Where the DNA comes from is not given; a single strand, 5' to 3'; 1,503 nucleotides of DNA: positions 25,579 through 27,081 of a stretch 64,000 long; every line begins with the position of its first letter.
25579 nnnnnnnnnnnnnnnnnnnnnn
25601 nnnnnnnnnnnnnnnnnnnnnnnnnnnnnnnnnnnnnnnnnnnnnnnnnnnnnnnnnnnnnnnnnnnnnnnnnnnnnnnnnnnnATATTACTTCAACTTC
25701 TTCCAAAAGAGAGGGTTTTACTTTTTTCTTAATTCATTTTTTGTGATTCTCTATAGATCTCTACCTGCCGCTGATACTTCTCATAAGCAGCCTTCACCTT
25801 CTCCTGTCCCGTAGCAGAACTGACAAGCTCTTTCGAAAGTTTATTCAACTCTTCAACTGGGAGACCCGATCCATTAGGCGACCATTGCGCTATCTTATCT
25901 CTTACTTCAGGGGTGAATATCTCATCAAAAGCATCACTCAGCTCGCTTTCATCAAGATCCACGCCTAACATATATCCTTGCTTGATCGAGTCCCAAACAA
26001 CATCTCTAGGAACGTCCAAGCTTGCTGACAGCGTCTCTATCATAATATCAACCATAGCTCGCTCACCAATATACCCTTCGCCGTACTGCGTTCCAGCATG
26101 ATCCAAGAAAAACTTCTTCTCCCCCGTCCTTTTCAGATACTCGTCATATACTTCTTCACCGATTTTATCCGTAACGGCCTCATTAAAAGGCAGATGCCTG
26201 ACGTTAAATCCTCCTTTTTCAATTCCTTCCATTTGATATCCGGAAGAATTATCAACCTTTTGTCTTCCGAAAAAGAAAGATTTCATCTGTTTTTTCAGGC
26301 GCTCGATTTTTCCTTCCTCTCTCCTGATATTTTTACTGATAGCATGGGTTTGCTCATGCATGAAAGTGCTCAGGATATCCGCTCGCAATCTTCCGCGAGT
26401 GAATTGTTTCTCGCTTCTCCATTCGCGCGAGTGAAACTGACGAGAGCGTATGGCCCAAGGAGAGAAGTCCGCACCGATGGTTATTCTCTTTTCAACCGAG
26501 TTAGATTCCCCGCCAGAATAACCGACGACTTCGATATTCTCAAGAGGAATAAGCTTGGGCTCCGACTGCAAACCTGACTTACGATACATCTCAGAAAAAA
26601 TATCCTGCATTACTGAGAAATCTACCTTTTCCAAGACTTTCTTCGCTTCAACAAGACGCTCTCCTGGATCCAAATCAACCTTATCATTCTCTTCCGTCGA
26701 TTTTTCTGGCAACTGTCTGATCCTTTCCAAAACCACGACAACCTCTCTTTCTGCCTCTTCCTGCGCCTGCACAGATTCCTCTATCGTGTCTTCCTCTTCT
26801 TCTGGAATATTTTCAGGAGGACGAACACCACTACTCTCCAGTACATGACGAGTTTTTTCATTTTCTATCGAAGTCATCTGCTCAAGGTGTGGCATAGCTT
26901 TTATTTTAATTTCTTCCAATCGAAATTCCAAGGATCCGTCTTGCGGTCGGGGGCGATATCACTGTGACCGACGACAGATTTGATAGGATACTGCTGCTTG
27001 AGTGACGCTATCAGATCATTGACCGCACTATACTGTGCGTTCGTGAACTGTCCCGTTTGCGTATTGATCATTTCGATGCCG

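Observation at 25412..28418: Holin-family protein, ElaB-like tail-anchored protein, TM-anchored Amidase_2 peptidoglycan hydrolase and an HExxH protein clustered upstream of rpoB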

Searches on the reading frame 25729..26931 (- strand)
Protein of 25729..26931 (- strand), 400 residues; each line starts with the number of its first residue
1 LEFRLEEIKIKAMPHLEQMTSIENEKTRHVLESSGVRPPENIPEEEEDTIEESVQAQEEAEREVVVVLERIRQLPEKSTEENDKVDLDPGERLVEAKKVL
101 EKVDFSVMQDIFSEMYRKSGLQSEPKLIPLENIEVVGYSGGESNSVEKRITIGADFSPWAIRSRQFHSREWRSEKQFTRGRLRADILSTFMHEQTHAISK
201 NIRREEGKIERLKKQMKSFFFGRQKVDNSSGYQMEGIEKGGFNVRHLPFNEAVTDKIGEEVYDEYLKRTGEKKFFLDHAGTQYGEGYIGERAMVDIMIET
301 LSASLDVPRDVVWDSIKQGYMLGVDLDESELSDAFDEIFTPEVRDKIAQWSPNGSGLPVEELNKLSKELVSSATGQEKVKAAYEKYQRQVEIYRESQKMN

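Call 3: search_protein_families(library=pfam, proteins=[window:25729-26931:-], max_evalue=1)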
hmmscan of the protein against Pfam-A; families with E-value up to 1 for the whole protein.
window:25729-26931:- (400 aa): 0 families

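Call 4: search_protein_families(library=ncbifam, proteins=[window:25729-26931:-], max_evalue=1)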
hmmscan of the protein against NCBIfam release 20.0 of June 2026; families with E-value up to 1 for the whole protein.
window:25729-26931:- (400 aa): 0 families

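Call 5: search_protein_families(library=phrogs, proteins=[window:25729-26931:-], max_evalue=1)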
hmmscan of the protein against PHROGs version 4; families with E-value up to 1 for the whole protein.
window:25729-26931:- (400 aa): 1 family
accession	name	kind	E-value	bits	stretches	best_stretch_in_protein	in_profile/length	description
phrog_4597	-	unknown function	0.079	13.6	1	51-113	98-159/180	-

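Call 8: find_encoding_contigs(protein=window:25729-26895:-, flank=10000, max_places=10)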
Protein window:25729-26895:- (388 aa): 1 contig read that carries it; 1 place shown.
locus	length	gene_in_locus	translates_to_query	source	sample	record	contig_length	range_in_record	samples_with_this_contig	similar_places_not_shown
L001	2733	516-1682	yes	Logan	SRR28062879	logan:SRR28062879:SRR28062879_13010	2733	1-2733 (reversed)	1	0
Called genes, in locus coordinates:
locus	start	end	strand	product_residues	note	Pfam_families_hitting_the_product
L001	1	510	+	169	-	?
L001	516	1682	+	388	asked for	-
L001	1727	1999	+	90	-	-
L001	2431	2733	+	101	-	?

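Call 11: find_homologous_proteins(query=window:25729-26895:-, max_evalue=0.001)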
Query window:25729-26895:- (388 aa): 4 proteins with E <= 0.001 among 5207 candidates.
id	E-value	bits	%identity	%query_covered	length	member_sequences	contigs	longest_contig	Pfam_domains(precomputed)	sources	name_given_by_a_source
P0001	5.3e-250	847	100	100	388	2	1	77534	-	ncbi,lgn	ncbi:MAG: hypothetical protein WAV46_00115 [Candidatus Moraniibacteriota bacterium]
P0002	6.0e-186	636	76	100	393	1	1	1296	-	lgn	-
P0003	3.1e-183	627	76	100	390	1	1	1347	-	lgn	-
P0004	2.9e-158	545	66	100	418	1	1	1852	-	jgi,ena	-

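Call 15: search_protein_representatives(protein=window:25729-26895:-)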
Query: 388 residues. Proteins with E-value up to 0.001 (for the whole library): 303; up to 1e-10: 76; up to 1e-30: 9. The best 150 are listed.
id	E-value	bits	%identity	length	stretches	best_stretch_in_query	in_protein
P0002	1.9e-186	636.2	77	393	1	1-388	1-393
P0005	6.3e-48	180.5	37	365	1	56-380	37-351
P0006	9.6e-43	163.5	37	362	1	64-384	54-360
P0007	2.4e-42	162.2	37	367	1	35-382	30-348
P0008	2.9e-39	152.0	36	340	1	73-377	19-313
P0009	8.6e-38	147.2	36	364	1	71-384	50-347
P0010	2.4e-37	145.7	33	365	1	74-377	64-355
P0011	3.3e-34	135.4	33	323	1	63-380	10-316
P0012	9.5e-33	130.6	34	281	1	88-374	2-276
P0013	1.2e-30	123.7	31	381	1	45-377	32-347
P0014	4.5e-29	118.5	33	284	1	91-384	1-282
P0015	1.4e-27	113.5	37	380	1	35-331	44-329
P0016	1.9e-27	113.2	34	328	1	72-352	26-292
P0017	5.7e-26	108.3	37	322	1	82-336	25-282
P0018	7.4e-26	107.9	31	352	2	65-339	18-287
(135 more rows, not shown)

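Call 18: search_protein_families(library=pfam, alignment_id=A1, max_evalue=0.1)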
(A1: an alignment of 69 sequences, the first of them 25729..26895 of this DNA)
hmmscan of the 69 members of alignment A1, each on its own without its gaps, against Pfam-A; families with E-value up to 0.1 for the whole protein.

A. member 1, window:25729-26895:- (388 aa): 0 families

B. families by the number of members that match (of 69 scanned): 34 families (the first 25 are shown)
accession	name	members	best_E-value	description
PF22493.2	PUF_NOP9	1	0.0016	NOP9-like PUF repeat domain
PF08325.16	WLM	1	0.0038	WLM domain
PF00733.27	Asn_synthase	1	0.0057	Asparagine synthase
PF20650.2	DUF6810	1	0.0065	Family of unknown function (DUF6810)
PF21852.1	DUF6911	1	0.015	Family of unknown function (DUF6911)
PF17857.7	AAA_lid_1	1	0.015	AAA+ lid domain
PF09343.15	DUF2460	1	0.016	Conserved hypothetical protein 2217 (DUF2460)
PF16145.10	DUF4853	1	0.018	Domain of unknown function (DUF4853)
PF10263.15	SprT-like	1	0.031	SprT-like family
PF22560.2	GMT-wHTH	1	0.033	GMT-like wHTH domain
PF15173.11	FAM180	1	0.034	FAM180 family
PF25399.1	DeaD_dimer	1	0.035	RNA helicase DeaD dimerization domain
PF19911.4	DUF6384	1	0.038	Family of unknown function (DUF6384)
PF18041.7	MapZ_EC1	1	0.038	MapZ extracellular domain 1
PF01346.23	FKBP_N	1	0.04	Domain amino terminal to FKBP-type peptidyl-prolyl isomerase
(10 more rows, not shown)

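Call 19: search_solved_structures(query=A1, max_evalue=10, show_alignments=2)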
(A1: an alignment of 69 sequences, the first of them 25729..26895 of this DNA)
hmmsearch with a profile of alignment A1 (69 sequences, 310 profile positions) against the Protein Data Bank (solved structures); distinct sequences matched with E-value up to 10: 1.
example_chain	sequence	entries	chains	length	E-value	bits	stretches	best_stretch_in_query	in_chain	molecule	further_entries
8ux6_E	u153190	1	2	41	1.8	11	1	237-258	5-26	p67 protein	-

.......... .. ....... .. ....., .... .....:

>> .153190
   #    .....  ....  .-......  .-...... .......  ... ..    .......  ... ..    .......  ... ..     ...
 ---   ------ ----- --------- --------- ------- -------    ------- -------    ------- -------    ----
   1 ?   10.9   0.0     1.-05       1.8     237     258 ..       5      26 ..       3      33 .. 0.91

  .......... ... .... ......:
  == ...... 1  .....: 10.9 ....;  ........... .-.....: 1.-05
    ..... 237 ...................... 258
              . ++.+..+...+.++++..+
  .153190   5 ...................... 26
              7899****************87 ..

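Call 25: predict_structure(alignment_id=A1)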
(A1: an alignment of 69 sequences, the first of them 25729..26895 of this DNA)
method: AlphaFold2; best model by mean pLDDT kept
length: 388 residues; sequences in the alignment: 69
mean_pLDDT: 81.3   pTM: 0.80
mean pLDDT of the five models: 81.3, 81.2, 81.3, 80.8, 79.9
residues with pLDDT >= 90: 157; 70-90: 154; 50-70: 44; < 50: 33
segments of 3 or more residues with pLDDT < 50: 1-30
pLDDT, mean of each block of 10 residues (from residue 1): 34 35 43 56 80 78 58 78 95 98 97 97 91 91 77 62 76 95 94 83 86 83 88 92 98 96 78 90 92 93 96 84 81 78 73 90 90 86 77
secondary structure, 60 per line:
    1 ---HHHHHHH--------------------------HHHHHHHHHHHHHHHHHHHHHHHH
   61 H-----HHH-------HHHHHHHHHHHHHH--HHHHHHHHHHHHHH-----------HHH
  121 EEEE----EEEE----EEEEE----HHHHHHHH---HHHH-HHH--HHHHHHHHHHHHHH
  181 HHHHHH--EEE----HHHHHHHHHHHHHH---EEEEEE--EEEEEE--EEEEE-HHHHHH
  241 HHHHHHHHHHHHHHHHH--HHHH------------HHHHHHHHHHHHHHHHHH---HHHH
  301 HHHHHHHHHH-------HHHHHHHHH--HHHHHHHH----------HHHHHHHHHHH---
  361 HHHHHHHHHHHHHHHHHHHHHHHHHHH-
elements in order: H4-10 H37-61 H77-90 H93-106 E121-124 E129-132 E137-141 H146-153 H157-160 H167-186 E189-191 H196-209 E213-218 E221-226 E229-233 H235-257 H260-263 H276-293 H297-310 H318-326 H329-336 H347-357 H361-387

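Call 33: fold_search(model_id=the predicted structure, library=pdb)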
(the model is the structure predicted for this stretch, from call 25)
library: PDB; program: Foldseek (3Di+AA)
matches with E <= 10: 41; with E <= 0.001: 0
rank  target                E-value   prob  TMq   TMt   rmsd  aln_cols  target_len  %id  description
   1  7p1j_A                1.7e+00  0.02  0.12  0.11  20.0       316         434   10  Cryo EM structure of bison NHA2 in detergent structure (released 2022-01-26)
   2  7p1i_A                1.7e+00  0.03  0.13  0.12  19.9       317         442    9  Cryo EM structure of bison NHA2 in detergent and N-terminal extension helix (released 2022-01-26)
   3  3jza_B                2.1e+00  0.06  0.13  0.22  17.3       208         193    8  Crystal structure of human Rab1b in complex with the GEF domain of DrrA/SidM from Legionella pneumophila (released 2010-01-19)
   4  3hq2_B                2.5e+00  0.02  0.13  0.11  20.4       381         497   10  BsuCP Crystal Structure (released 2009-06-30)
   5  1eum_A                2.7e+00  0.02  0.10  0.15  13.8       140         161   11  CRYSTAL STRUCTURE OF THE E.COLI FERRITIN ECFTNA (released 2001-03-28)
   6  9y9y_D                3.2e+00  0.03  0.11  0.11  16.2       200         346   14  Crystal structure of DNA integrity scanning protein DisA from Mycobacterium tuberculosis in complex with cyclic di-AMP (released 2025-09-24)
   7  7qoc_B                3.5e+00  0.04  0.12  0.20  17.0       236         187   14  Se-Met derivative structure of a small alarmone hydrolase (RelH) from Corynebacterium glutamicum (released 2022-07-13)
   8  8jxz_A                3.7e+00  0.04  0.13  0.11  12.2       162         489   10  Chitin binding SusD-like protein AqSusD in complex with (GlcNAc)3 (released 2023-11-01)
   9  1ekq_B                3.8e+00  0.02  0.11  0.14  16.3       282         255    7  CRYSTAL STRUCTURE OF HYDROXYETHYLTHIAZOLE KINASE IN R3 SPACE GROUP (released 2000-08-09)
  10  7dd5_A                4.5e+00  0.01  0.08  0.05  22.1       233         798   10  Structure of Calcium-Sensing Receptor in complex with NPS-2143 (released 2021-06-16)
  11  6w2r_B                4.9e+00  0.03  0.13  0.20  19.9       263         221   13  Junction 19, DHR54-DHR79 (released 2020-04-15)
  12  9y9y_A                4.9e+00  0.02  0.12  0.13  22.7       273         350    8  Crystal structure of DNA integrity scanning protein DisA from Mycobacterium tuberculosis in complex with cyclic di-AMP (released 2025-09-24)
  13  4xgs_B                5.7e+00  0.01  0.09  0.12  17.9       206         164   15  Crystal structure analysis of novel iron uptake mechanism of Gram-negative bacterial ferritin (released 2016-07-06)
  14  5cwl_A                6.0e+00  0.02  0.13  0.21  17.2       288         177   11  Crystal structure of de novo designed helical repeat protein DHR54 (released 2015-12-16)
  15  9jap_A                6.0e+00  0.01  0.10  0.06  13.5       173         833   13  Helical structure of EfAvs5(SIR2-STAND) (released 2025-03-19)
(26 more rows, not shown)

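Call 54: find_encoding_contigs(protein=P0005, flank=6000, max_places=3)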
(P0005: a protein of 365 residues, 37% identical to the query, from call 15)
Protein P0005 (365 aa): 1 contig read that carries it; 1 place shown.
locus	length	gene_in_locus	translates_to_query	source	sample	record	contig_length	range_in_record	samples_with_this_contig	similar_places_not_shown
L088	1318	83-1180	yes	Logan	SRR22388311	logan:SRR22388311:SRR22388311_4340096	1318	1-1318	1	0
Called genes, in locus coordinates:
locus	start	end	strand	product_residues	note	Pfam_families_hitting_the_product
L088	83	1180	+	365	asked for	-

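Call 56: list_cluster_members(proteins=[P0006, P0007, P0008, P0009, P0010, P0011, P0013, P0015, P0016, P0018])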
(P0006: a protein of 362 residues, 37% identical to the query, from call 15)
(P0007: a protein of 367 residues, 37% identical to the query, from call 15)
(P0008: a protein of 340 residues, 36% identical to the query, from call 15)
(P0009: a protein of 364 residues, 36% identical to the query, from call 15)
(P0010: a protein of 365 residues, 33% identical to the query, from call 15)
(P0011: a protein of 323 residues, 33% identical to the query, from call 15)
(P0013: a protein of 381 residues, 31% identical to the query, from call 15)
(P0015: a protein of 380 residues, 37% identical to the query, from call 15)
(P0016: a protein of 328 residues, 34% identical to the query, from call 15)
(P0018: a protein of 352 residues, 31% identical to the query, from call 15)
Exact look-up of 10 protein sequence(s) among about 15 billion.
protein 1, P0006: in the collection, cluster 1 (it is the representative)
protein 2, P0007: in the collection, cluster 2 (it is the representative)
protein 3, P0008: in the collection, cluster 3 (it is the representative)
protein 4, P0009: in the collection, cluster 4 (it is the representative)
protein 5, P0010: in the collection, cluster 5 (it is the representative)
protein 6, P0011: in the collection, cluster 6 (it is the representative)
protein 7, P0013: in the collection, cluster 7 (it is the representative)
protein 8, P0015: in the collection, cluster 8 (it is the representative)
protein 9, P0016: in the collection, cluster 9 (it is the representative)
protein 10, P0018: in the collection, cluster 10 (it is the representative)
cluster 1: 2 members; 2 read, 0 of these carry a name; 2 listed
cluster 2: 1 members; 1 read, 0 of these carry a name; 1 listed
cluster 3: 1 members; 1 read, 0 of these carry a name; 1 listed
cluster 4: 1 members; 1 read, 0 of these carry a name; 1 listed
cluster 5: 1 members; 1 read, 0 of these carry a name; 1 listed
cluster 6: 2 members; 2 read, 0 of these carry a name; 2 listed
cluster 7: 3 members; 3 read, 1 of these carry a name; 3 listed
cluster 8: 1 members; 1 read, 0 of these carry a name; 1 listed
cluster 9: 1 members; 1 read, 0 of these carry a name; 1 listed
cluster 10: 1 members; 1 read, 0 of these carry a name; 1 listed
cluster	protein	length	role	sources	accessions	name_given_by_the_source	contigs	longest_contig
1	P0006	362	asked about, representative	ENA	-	-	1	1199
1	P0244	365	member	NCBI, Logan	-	-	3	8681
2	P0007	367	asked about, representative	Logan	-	-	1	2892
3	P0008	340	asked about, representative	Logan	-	-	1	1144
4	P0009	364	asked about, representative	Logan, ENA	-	-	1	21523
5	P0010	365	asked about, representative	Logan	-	-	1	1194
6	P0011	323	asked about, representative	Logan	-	-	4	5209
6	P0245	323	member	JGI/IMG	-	-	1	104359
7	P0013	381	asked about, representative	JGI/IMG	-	-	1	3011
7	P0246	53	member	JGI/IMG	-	hypothetical protein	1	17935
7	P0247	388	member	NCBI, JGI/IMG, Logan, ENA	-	-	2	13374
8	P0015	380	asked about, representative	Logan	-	-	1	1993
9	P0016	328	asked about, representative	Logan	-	-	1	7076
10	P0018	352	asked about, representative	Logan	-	-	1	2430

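Call 57: find_encoding_contigs(protein=P0009, flank=7000, max_places=2)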
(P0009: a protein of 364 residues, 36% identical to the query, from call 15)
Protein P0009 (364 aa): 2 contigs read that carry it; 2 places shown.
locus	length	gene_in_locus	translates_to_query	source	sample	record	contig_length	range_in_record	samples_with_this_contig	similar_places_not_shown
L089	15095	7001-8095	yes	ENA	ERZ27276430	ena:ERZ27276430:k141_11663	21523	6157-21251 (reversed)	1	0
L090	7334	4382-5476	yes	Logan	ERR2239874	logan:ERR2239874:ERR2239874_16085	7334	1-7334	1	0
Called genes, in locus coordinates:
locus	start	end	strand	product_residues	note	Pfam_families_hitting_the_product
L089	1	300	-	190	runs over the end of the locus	?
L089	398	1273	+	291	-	PF00753:Lactamase_B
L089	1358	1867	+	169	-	-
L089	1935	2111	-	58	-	-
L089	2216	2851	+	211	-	PF02163:Peptidase_M50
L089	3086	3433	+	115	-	PF00164:Ribosom_S12_S23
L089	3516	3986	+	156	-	PF00177:Ribosomal_S7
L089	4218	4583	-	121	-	-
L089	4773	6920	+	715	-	PF00009:GTP_EFTU, PF03144:GTP_EFTU_D2, PF22042:EF-G_D2, PF14492:EFG_III, PF16658:RF3_C (faint), PF03764:EFG_IV, PF00679:EFG_C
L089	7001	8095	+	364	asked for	-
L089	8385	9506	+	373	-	-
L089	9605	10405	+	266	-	PF13230:GATase_4, PF13522:GATase_6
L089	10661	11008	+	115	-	-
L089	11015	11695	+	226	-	-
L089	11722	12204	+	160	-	-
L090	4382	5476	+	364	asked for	-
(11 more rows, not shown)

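Call 58: find_encoding_contigs(protein=P0245, flank=7000, max_places=2)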
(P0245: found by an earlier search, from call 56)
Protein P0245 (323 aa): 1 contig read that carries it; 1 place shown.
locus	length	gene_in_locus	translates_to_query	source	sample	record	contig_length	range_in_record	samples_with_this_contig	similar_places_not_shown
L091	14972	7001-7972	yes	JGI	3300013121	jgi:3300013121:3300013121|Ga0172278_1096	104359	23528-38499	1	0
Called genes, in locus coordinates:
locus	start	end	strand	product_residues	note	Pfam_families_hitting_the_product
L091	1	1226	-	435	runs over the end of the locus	PF03446:NAD_binding_2 (faint), PF03721:UDPG_MGDP_dh_N, PF00984:UDPG_MGDP_dh, PF03720:UDPG_MGDP_dh_C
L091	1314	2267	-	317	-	PF00535:Glycos_transf_2, PF10111:Glyco_tranf_2_2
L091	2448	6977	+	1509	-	PF10091:Glycoamylase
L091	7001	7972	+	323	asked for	-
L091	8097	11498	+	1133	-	PF06165:GH94_b-supersand, PF17167:Glyco_hydro_94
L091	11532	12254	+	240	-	PF00535:Glycos_transf_2, PF13641:Glyco_tranf_2_3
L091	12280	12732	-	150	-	-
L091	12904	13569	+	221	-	PF00535:Glycos_transf_2, PF10111:Glyco_tranf_2_2, PF13641:Glyco_tranf_2_3 (weak)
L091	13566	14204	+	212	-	PF05175:MTS, PF01209:Ubie_methyltran, PF05401:NodS, PF13489:Methyltransf_23, PF13847:Methyltransf_31, PF08241:Methyltransf_11, PF08242:Methyltransf_12, PF13649:Methyltransf_25, +4 more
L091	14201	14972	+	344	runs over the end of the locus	-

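Call 59: find_encoding_contigs(protein=P0247, flank=7000, max_places=2)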
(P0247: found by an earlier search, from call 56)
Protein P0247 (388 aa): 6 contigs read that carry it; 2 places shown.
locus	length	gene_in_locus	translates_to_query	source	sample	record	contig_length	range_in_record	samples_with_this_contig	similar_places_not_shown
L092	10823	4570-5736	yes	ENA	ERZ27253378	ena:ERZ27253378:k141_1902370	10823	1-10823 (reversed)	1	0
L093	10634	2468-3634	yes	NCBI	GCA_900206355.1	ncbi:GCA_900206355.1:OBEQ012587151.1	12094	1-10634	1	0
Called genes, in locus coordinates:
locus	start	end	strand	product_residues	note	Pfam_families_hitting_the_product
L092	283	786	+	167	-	-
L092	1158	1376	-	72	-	-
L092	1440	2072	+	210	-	PF02163:Peptidase_M50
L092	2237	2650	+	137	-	PF00164:Ribosom_S12_S23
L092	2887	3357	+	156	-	PF00177:Ribosomal_S7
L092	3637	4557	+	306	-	-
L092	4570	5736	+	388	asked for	-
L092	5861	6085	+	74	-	-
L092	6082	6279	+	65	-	PF07927:HicA_toxin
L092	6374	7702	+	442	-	PF00454:PI3_PI4_kinase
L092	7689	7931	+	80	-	-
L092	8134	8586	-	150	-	-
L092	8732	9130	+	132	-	-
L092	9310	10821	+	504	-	?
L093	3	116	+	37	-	?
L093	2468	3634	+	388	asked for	-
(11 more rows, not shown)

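Call 78: find_encoding_contigs(protein=P0004, flank=3000, max_places=2)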
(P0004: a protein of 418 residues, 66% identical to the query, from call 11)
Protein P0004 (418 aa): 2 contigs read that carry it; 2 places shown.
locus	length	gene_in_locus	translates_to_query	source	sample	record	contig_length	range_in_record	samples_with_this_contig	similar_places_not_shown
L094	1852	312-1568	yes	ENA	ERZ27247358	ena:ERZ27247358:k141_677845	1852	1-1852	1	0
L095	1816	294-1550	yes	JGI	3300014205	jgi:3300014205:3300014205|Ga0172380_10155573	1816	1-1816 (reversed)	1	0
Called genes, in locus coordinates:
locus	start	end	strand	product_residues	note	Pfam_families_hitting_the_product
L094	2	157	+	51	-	?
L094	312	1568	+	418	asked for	-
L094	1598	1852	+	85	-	?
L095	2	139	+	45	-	?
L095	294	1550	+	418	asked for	-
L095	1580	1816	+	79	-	?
